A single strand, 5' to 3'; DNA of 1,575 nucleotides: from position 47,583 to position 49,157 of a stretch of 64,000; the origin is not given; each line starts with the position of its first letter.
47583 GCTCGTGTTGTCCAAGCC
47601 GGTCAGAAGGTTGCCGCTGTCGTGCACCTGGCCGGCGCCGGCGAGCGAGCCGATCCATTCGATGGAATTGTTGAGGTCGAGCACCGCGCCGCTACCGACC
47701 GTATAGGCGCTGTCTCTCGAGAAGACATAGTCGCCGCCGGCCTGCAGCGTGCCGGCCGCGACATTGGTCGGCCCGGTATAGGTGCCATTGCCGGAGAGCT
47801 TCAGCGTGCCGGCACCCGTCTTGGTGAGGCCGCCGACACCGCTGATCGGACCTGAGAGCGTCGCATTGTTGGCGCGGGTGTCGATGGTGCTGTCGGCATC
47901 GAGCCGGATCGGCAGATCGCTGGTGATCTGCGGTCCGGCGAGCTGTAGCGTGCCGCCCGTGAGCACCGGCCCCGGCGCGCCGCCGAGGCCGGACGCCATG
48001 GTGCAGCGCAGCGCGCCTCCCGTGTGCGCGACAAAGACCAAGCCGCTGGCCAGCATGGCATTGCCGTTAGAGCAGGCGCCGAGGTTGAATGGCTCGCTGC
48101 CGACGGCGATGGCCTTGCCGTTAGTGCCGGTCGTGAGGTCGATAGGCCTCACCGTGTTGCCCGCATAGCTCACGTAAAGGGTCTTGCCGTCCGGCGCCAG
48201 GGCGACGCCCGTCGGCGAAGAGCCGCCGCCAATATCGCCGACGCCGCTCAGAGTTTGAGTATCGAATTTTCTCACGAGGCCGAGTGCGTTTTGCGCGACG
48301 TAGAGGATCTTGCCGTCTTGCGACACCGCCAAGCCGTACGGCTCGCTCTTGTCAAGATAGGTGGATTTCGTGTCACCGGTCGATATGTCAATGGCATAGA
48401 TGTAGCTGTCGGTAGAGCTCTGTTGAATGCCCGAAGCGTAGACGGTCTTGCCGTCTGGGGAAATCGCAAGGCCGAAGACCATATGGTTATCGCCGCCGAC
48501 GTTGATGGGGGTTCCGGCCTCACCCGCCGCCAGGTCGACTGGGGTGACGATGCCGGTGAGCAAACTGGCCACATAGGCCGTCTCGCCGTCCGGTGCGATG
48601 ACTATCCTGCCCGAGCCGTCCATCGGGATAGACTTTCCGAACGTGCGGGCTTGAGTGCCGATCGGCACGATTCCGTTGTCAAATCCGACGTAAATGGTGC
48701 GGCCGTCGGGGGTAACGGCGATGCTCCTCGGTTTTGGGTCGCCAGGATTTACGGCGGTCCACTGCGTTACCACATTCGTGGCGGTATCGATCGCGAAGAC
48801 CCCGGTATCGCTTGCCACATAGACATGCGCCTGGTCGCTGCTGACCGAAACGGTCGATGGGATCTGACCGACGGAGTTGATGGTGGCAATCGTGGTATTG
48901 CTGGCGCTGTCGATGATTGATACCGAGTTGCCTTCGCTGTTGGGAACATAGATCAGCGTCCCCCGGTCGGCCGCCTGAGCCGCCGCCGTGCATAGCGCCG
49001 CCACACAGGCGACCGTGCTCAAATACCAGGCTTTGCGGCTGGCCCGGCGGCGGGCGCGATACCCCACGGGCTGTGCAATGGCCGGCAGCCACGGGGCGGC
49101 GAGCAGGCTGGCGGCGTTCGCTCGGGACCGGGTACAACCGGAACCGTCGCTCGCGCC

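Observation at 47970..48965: YVTN-type beta-propeller fused to the N-terminus of a type Va autotransporter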

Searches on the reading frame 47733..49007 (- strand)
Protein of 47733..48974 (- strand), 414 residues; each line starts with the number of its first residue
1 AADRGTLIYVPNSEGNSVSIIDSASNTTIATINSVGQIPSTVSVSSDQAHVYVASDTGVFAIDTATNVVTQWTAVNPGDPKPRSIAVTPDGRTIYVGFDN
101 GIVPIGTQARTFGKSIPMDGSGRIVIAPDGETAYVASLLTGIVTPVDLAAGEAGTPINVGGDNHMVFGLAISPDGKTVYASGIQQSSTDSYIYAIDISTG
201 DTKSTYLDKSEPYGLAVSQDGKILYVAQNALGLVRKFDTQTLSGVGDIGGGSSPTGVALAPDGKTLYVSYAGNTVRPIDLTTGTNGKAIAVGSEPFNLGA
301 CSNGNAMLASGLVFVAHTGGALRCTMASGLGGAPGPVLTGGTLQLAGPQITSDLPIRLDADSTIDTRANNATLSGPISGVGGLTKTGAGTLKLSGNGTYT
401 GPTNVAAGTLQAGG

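Call 8: find_homologous_proteins(query=window:47979-48974:-, max_evalue=0.00001)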
Query seq(332 aa) (332 aa): 1493 proteins with E <= 0.00001 among 8000 candidates; the best 120 are listed.
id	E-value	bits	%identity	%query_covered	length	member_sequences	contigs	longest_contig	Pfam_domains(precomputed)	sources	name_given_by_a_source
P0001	5.5e-176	603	89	98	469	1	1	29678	PF10282.16,PF25174.2,PF24807.2,PF02239.23,PF07676.19,PF08450.19,PF23414.2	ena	-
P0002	3.0e-88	314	92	49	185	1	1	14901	-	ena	-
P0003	8.5e-77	277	36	87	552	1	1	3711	PF22494.4,PF10282.16,PF20143.5,PF25174.2,PF01731.27,PF21783.3,PF02239.23,PF07676.19,PF08239.18,PF08450.19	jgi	jgi:YVTN family beta-propeller protein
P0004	4.6e-56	209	58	59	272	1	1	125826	-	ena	-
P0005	2.8e-48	183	37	88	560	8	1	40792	PF22494.4,PF10282.16,PF20143.5,PF25174.2,PF23163.2,PF18851.7,PF01731.27,PF21783.3,PF02239.23,PF01436.28,PF08450.19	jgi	jgi:YVTN family beta-propeller protein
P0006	4.1e-44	169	39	76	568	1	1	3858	PF10282.16,PF00801.27,PF25174.2,PF21783.3,PF08450.19,PF18911.7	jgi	jgi:YVTN family beta-propeller protein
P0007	4.0e-42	163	35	65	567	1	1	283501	PF22494.4,PF10282.16,PF22352.3,PF00801.27,PF21783.3,PF01436.28,PF08450.19,PF18911.7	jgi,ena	-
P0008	1.9e-39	154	47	55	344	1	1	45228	-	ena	-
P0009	3.6e-38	150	35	96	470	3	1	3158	PF22494.4,PF10282.16,PF00801.27,PF25174.2,PF21783.3,PF16819.12,PF08450.19,PF18911.7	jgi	jgi:YVTN family beta-propeller protein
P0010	9.5e-38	148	39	75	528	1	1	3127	PF22494.4,PF10282.16,PF00801.27,PF25174.2,PF23381.2,PF21783.3,PF02239.23,PF07676.19,PF08450.19,PF23414.2,PF18911.7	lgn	-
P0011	2.0e-37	147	36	71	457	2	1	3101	PF22494.4,PF10282.16,PF25174.2,PF21783.3,PF07676.19,PF08450.19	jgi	jgi:YVTN family beta-propeller protein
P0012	3.2e-37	147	33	87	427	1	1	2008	PF10282.16,PF20143.5,PF21783.3,PF07676.19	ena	-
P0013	3.7e-37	147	37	87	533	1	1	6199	PF00801.27,PF25174.2,PF23381.2,PF01731.27,PF21783.3,PF02239.23,PF01436.28,PF07676.19,PF08450.19,PF18911.7,PF22494.4,PF08816.18,PF10282.16,PF23414.2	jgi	jgi:YVTN family beta-propeller protein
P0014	1.6e-36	144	34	88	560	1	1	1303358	PF22494.4,PF10282.16,PF20143.5,PF25174.2,PF18851.7,PF21783.3,PF01436.28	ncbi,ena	-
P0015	2.1e-36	144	38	85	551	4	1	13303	PF10282.16,PF00801.27,PF25174.2,PF21783.3,PF08450.19,PF18911.7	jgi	jgi:YVTN family beta-propeller protein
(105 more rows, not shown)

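Call 10: find_encoding_contigs(protein=P0001, flank=10000, max_places=4)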
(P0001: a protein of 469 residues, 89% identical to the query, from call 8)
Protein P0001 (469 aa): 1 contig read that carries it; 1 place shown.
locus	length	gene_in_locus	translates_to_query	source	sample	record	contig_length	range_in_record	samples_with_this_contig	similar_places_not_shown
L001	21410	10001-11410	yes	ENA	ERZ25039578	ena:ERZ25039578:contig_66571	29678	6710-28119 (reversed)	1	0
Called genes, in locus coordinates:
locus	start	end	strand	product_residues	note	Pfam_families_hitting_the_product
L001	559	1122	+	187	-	PF06776:IalB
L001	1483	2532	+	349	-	-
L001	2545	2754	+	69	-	-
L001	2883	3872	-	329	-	PF01073:3Beta_HSD, PF01370:Epimerase, PF02719:Polysacc_synt_2, PF04321:RmlD_sub_bind, PF07993:NAD_binding_4 (faint), PF16363:GDP_Man_Dehyd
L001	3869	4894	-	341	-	PF01073:3Beta_HSD (faint), PF01370:Epimerase, PF07993:NAD_binding_4 (faint), PF16363:GDP_Man_Dehyd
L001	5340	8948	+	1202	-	PF12951:PATR, PF03797:Autotransporter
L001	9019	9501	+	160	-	PF14534:DUF4440, PF12680:SnoaL_2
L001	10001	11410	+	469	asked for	PF25174:Beta-prop_THOC3 (faint), PF02239:Cytochrom_D1 (faint), PF08450:SGL (weak), PF10282:Lactonase (faint), PF23414:Beta-prop_EML_2 (faint), PF24807:WD40_CDC20-Fz (faint), PF07676:PD40 (faint)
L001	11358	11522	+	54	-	-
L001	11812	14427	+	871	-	PF12951:PATR, PF03797:Autotransporter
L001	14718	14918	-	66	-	PF03454:MoeA_C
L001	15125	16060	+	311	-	-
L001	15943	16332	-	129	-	PF01967:MoaC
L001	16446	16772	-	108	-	PF00218:IGPS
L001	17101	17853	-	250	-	PF00591:Glycos_transf_3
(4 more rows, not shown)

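Call 13: find_related_loci(query=window:47979-48974:-, collection=genome_contigs, flank=10000)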
Query seq(332 aa) (332 aa) in genome_contigs; peptide patterns used: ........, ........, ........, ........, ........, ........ (x = any residue, [..] = any of these).
111 stretches matched a pattern; 1 encode a relative of the query (tblastn E <= 1e-3); 1 distinct loci.
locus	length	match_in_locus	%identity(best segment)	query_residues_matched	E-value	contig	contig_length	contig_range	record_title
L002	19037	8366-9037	27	42-277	1e-8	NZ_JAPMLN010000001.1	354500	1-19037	Marinicella gelatinilytica strain S6413 scaffold1_size354500, whole genome shotgun sequence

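Call 14: find_encoding_contigs(protein=P0008, flank=10000, max_places=3)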
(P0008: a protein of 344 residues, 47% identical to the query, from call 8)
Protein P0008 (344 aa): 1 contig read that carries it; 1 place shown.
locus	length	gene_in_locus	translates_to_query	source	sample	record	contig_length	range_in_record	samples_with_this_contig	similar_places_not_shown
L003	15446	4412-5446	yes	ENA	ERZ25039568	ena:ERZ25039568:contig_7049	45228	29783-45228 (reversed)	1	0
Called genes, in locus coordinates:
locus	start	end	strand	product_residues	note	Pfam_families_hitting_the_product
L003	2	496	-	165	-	?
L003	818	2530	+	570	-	PF13567:DUF4131, PF03772:Competence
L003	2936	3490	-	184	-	PF00717:Peptidase_S24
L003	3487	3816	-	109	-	PF01726:LexA_DNA_bind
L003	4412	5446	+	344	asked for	-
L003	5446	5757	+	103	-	-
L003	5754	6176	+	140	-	PF12951:PATR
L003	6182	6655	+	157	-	PF12951:PATR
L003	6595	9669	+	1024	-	PF12951:PATR, PF03797:Autotransporter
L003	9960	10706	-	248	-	PF00994:MoCF_biosynth, PF03454:MoeA_C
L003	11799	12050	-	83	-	PF00218:IGPS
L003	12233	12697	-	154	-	-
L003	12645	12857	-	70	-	PF00591:Glycos_transf_3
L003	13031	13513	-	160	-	PF02885:Glycos_trans_3N, PF00591:Glycos_transf_3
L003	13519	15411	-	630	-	PF13623:SurA_N_2, PF13624:SurA_N_3, PF13145:Rotamase_2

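Call 15: find_encoding_contigs(protein=P0004, flank=10000, max_places=3)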
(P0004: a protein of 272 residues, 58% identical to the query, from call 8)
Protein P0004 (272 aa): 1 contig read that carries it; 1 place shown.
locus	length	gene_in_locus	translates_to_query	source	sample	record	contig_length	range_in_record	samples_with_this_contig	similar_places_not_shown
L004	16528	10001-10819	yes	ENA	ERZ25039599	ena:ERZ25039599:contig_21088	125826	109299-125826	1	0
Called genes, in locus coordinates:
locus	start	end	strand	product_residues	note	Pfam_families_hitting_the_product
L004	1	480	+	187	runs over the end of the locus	PF06776:IalB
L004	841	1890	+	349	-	-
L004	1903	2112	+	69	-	-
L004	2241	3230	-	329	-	PF01073:3Beta_HSD, PF01370:Epimerase, PF02719:Polysacc_synt_2, PF04321:RmlD_sub_bind, PF07993:NAD_binding_4 (faint), PF16363:GDP_Man_Dehyd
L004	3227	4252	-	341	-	PF01073:3Beta_HSD (faint), PF01370:Epimerase, PF07993:NAD_binding_4 (faint), PF16363:GDP_Man_Dehyd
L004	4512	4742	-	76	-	-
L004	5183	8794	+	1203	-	PF12951:PATR, PF03797:Autotransporter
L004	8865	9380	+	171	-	PF14534:DUF4440, PF12680:SnoaL_2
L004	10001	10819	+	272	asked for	-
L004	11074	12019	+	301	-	PF12951:PATR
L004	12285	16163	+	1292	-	PF12951:PATR, PF03797:Autotransporter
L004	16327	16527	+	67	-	?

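Call 19: predict_structure(protein=window:47733-48974:-)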
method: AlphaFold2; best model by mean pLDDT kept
length: 414 residues; sequences in the alignment: 1
mean_pLDDT: 68.5   pTM: 0.63
mean pLDDT of the five models: 68.5, 56.3, 52.7, 50.9, 47.1
residues with pLDDT >= 90: 40; 70-90: 182; 50-70: 128; < 50: 64
segments of 3 or more residues with pLDDT < 50: 1-3, 292-340, 346-354
pLDDT, mean of each block of 10 residues (from residue 1): 58 67 68 61 75 80 77 73 84 83 73 72 84 86 88 85 78 92 79 89 81 81 85 85 82 75 80 74 72 35 28 31 32 38 49 51 55 58 57 58 56 48
secondary structure, 60 per line:
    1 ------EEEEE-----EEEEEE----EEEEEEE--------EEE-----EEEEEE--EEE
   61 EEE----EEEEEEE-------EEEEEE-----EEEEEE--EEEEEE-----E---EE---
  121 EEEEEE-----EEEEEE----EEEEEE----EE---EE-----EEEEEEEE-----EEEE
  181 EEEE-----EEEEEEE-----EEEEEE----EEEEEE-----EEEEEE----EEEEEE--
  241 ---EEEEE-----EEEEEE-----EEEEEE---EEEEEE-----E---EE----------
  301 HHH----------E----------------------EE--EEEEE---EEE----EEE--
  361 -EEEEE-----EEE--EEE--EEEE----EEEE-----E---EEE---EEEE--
elements in order: E7-11 E17-22 E27-33 E42-44 E50-55 E58-63 E68-74 E82-87 E93-98 E101-106 E121-126 E132-137 E142-147 E164-171 E177-184 E190-196 E202-207 E212-217 E223-228 E233-238 E244-248 E254-259 E265-270 E274-279 E341-345 E349-351 E356-358 E362-366 E372-374 E377-379 E382-385 E390-393 E403-405 E409-412

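Call 23: fold_search(model_id=the predicted structure, library=pdb)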
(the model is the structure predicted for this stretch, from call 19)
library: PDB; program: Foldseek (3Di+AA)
matches with E <= 10: 1970; with E <= 0.001: 1851
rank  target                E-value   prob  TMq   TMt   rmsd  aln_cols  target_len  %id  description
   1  1l0q_A                1.0e-19  1.00  0.59  0.62   3.4       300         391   31  Tandem YVTN beta-propeller and PKD domains from an archaeal surface layer protein (released 2002-11-06)
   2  5c2v_B                2.2e-17  1.00  0.58  0.68   3.4       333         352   22  Kuenenia stuttgartiensis Hydrazine Synthase (released 2015-10-14)
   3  5mzh_B                5.5e-17  1.00  0.53  0.53   6.0       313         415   15  Crystal structure of ODA16 from Chlamydomonas reinhardtii (released 2017-03-22)
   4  5yzv_B                5.8e-17  1.00  0.56  0.79   2.6       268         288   20  Biophysical and structural characterization of the thermostable WD40 domain of a prokaryotic protein, Thermomonospora  (released 2018-10-03)
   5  2ymu_A                3.0e-16  1.00  0.57  0.42   4.9       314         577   18  Structure of a highly repetitive propeller structure (released 2012-10-17)
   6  7bif_A                5.9e-16  1.00  0.56  0.80   3.9       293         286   19  Crystal structure of v22WRAP-T, a 7-bladed designer protein (released 2021-09-22)
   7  7bid                  6.2e-16  1.00  0.59  0.84   2.6       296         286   19  Crystal structure of v31WRAP-T, a 7-bladed designer protein (released 2021-09-22)
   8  8ge4_B                9.4e-16  1.00  0.57  0.70   2.8       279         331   11  CryoEM structure of beta-2-adrenergic receptor in complex with nucleotide-free Gs heterotrimer (#5 of 20) (released 2024-03-06)
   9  1gxr_B                1.1e-15  1.00  0.54  0.68   2.9       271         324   16  WD40 Region of Human Groucho/TLE1 (released 2002-06-13)
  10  4jsp_C                1.3e-15  1.00  0.57  0.72   4.3       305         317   14  structure of mTORDeltaN-mLST8-ATPgammaS-Mg complex (released 2013-05-01)
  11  3ow8_C                2.0e-15  1.00  0.52  0.71   2.9       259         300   19  Crystal Structure of the WD repeat-containing protein 61 (released 2010-09-29)
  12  5mzh_A                2.1e-15  1.00  0.53  0.53   4.5       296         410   15  Crystal structure of ODA16 from Chlamydomonas reinhardtii (released 2017-03-22)
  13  7bie_A                3.1e-15  1.00  0.58  0.82   2.7       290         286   19  Crystal structure of nvWrap-T, a 7-bladed symmetric propeller (released 2021-09-22)
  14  9xqc_C                3.1e-15  1.00  0.55  0.67   2.9       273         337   11  A composite Cryo-EM structure of GPR75 (released 2026-02-04)
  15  3ow8_B                3.1e-15  1.00  0.53  0.74   3.7       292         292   18  Crystal Structure of the WD repeat-containing protein 61 (released 2010-09-29)
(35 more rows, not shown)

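Call 47: search_solved_structures(query=window:47865-49007:-, max_evalue=0.001, show_alignments=1)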
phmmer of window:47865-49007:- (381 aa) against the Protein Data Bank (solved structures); distinct sequences matched with E-value up to 0.001: 16.
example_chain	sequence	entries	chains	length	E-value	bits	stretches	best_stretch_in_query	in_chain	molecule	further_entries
1l0q_A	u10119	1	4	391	2.7e-26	95.9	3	179-280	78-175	Surface layer protein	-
5c2v_B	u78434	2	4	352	8.5e-18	67.9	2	177-295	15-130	HYDRAZINE SYNTHASE BETA SUBUNIT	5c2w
7bie_A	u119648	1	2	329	2.6e-09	40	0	172-286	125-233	nvWRAP-T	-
7big_A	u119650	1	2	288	1.8e-08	37.2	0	172-286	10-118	v13WRAP-T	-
7bif_A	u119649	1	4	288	4.6e-08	35.9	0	172-286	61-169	v22WRAP-T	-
7bid_A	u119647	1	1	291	7.1e-07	32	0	172-286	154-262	v31WRAP-T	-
6r60_A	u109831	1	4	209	9.1e-07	31.6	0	171-286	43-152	WD-40 repeat protein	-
6r5y_A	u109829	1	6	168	3.2e-06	29.8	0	171-286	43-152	WD-40 repeat protein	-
1rwi_B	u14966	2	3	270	0.00011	24.8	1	49-292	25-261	Serine/threonine-protein kinase pknD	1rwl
6tv2_A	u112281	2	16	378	0.00015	24.3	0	16-75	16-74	Protein NirF | Protein NirF,Protein NirF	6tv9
1gxr_A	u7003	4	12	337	0.0002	23.9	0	178-322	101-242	TRANSDUCIN-LIKE ENHANCER PROTEIN 1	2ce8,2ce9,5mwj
9eh1_W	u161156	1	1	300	0.0005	22.6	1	151-295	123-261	Superkiller complex protein 8, N-terminally processed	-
6gmh_W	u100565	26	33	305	0.00052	22.5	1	151-295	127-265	WD repeat-containing protein 61 | WDR61 | Superkiller complex protein 8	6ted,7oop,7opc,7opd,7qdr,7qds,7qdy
3ow8_A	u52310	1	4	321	0.00058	22.4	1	151-295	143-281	WD repeat-containing protein 61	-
3bws_A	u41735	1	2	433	0.00069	22.1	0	178-284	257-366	protein Lp49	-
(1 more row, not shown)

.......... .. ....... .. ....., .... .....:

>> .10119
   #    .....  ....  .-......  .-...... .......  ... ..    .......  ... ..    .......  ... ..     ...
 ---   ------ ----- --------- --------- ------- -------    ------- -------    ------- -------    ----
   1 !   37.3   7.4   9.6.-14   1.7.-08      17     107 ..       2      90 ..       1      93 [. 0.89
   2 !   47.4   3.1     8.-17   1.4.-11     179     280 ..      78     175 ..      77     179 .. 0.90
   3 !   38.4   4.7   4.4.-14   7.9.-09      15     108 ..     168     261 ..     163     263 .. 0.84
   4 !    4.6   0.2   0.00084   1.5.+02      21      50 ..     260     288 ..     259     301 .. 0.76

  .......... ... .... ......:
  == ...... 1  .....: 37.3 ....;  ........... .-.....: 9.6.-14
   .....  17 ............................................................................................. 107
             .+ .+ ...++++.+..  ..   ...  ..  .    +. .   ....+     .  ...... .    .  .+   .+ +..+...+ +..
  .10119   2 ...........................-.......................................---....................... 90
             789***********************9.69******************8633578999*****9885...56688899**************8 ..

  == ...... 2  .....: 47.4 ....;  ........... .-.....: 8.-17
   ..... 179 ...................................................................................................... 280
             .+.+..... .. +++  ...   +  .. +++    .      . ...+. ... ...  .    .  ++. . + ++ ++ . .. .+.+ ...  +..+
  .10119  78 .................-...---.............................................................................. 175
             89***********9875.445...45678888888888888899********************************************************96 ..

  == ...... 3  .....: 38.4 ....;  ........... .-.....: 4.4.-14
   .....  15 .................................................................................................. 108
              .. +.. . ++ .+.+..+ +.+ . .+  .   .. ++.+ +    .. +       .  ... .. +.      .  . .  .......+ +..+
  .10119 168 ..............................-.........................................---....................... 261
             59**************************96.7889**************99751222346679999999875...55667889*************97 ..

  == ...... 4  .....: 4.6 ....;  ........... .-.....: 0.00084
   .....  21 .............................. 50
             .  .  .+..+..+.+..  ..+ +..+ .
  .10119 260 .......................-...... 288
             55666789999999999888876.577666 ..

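Call 53: predict_structure(alignment_id=A1)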
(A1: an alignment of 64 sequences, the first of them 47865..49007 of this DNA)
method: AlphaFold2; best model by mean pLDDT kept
length: 381 residues; sequences in the alignment: 64
mean_pLDDT: 83.9   pTM: 0.79
mean pLDDT of the five models: 83.9, 82.7, 82.6, 82.1, 81.3
residues with pLDDT >= 90: 257; 70-90: 37; 50-70: 44; < 50: 43
segments of 3 or more residues with pLDDT < 50: 1-4, 315-346, 377-381
pLDDT, mean of each block of 10 residues (from residue 1): 50 77 97 96 95 92 96 94 77 93 95 94 93 91 95 96 97 90 96 92 97 93 94 97 97 95 95 94 97 97 92 51 36 42 47 55 55 53 29
secondary structure, 60 per line:
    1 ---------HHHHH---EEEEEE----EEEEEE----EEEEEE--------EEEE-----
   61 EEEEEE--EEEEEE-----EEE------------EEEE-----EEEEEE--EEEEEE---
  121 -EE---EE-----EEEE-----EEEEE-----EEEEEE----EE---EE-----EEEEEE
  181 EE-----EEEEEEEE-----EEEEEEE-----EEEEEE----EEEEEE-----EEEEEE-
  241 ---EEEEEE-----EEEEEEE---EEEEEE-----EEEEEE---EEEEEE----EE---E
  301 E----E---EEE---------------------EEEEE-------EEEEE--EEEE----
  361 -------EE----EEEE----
elements in order: H10-14 E18-23 E28-33 E38-43 E52-55 E61-66 E69-74 E80-82 E95-98 E104-109 E112-117 E134-137 E143-147 E153-158 E175-182 E188-195 E201-207 E213-218 E223-228 E234-239 E244-249 E255-261 E265-270 E276-281 E285-290 E310-312 E334-338 E346-350 E353-356 E374-377
